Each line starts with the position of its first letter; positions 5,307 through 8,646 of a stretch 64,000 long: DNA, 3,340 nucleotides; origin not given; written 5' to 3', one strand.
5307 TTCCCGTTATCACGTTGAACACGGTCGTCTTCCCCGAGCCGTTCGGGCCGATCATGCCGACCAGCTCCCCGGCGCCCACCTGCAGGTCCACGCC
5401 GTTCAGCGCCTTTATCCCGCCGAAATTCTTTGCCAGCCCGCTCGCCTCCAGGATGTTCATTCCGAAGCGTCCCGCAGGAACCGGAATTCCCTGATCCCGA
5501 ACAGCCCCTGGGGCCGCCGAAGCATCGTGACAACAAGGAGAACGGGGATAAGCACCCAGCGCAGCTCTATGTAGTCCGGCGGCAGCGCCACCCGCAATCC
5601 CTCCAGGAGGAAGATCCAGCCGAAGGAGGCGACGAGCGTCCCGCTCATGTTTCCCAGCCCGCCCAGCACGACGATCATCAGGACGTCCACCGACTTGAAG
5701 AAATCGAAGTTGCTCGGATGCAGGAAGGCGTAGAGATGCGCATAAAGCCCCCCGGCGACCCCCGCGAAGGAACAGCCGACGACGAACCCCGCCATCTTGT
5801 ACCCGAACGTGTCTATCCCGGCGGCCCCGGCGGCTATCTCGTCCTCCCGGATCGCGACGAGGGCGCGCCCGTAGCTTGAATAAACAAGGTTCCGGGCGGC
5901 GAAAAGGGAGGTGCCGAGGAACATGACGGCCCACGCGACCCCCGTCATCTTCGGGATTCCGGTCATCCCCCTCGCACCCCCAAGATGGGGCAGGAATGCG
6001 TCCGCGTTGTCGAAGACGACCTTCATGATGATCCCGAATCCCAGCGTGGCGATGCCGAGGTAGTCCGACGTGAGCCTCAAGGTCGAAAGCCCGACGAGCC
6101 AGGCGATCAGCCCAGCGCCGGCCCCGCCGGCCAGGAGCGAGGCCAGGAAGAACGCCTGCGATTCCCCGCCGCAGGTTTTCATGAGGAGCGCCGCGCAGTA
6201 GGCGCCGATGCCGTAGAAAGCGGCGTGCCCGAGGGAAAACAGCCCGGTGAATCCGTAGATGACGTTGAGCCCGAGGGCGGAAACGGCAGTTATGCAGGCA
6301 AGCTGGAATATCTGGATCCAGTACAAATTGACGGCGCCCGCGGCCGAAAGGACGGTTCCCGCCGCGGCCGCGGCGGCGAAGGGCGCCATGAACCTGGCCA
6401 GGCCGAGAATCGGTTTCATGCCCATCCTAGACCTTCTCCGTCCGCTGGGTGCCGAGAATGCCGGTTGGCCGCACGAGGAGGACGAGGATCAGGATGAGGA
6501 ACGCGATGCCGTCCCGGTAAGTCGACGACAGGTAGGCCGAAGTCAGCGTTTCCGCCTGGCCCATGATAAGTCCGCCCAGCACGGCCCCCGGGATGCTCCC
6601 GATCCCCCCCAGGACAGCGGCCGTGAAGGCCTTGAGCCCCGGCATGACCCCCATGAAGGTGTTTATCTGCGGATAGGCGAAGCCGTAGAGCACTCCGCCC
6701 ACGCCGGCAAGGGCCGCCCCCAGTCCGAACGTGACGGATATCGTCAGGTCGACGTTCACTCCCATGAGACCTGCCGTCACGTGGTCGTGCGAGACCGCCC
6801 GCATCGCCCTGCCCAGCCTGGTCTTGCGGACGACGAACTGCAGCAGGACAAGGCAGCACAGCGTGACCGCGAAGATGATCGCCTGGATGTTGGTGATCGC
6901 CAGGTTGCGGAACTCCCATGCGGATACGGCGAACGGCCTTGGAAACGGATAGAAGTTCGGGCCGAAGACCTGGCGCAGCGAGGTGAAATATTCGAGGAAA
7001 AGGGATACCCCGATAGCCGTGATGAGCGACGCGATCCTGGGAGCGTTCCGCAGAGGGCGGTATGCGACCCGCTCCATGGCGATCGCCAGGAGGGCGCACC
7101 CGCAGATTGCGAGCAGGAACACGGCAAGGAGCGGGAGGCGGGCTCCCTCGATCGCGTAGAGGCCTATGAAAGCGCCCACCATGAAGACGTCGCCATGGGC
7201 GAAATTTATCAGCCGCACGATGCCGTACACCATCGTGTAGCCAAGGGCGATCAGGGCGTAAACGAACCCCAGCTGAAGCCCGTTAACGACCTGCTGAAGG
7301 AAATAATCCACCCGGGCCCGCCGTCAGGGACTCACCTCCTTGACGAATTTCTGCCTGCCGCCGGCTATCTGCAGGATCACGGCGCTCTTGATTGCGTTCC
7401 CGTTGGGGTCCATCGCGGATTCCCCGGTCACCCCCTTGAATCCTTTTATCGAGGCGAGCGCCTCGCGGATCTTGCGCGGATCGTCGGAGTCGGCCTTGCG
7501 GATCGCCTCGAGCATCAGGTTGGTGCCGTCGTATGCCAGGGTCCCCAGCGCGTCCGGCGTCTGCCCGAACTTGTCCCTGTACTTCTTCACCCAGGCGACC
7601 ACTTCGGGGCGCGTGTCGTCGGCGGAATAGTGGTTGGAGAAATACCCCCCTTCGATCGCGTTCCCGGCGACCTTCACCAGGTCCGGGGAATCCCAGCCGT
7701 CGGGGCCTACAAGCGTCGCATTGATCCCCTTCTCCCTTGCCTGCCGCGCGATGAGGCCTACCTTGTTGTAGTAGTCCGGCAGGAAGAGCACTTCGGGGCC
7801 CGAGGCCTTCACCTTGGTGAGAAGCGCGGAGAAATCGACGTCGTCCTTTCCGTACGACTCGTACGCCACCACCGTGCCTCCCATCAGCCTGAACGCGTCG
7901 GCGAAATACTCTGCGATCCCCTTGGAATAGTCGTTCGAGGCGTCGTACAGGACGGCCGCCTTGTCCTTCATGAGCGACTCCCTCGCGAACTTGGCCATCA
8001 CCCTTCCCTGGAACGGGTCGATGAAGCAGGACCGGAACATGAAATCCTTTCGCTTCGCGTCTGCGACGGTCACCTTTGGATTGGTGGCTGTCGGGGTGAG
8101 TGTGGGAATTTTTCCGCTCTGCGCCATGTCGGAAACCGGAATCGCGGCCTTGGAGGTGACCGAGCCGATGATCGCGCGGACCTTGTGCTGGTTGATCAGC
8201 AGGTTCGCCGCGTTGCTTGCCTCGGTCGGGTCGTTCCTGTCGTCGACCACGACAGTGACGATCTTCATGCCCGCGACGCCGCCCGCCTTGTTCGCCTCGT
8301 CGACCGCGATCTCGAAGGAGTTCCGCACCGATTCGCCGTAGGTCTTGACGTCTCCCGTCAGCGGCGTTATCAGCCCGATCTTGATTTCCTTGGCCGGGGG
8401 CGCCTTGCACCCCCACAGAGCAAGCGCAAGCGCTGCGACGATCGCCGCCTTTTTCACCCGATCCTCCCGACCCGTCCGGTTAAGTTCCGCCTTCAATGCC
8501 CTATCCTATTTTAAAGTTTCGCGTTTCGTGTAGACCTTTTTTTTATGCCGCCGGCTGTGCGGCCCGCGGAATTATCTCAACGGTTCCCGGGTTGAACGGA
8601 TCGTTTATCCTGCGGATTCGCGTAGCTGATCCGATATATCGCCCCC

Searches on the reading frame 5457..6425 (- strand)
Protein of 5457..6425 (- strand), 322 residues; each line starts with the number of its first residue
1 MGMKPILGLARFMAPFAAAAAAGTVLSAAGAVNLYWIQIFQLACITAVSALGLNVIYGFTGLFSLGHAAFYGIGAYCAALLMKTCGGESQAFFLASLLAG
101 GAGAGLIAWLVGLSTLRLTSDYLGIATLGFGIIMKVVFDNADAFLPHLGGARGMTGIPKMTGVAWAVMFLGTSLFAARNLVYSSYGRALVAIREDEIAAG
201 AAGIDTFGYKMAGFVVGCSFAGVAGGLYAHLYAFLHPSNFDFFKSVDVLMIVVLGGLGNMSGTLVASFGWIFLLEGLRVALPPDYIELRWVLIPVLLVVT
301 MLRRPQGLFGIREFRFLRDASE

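Call 62: search_protein_families(library=pfam, proteins=[window:5457-6425:-], max_evalue=0.00001)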
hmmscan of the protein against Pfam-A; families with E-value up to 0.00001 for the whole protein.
window:5457-6425:- (322 aa): 1 family
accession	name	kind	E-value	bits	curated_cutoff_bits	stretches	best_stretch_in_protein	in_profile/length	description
PF02653.21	BPD_transp_2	-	1.3e-35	123.3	26.8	1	38-297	4-265/269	Branched-chain amino acid transport system / permease component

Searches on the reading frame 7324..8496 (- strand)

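Call 62: search_protein_families(library=pfam, proteins=[window:7324-8496:-], max_evalue=0.00001)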
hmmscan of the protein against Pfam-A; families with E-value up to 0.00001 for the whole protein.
window:7324-8496:- (390 aa): 3 families
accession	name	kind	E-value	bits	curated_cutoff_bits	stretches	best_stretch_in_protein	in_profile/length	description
PF13458.12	Peripla_BP_6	-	4.6e-67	227.5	31.7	1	37-379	1-341/343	Periplasmic binding protein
PF01094.35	ANF_receptor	-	4.9e-26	92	25.4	1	58-378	3-351/353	Receptor family ligand binding region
PF13433.12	Peripla_BP_5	-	6.1e-23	81.9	27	2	38-117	1-80/363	Periplasmic binding protein domain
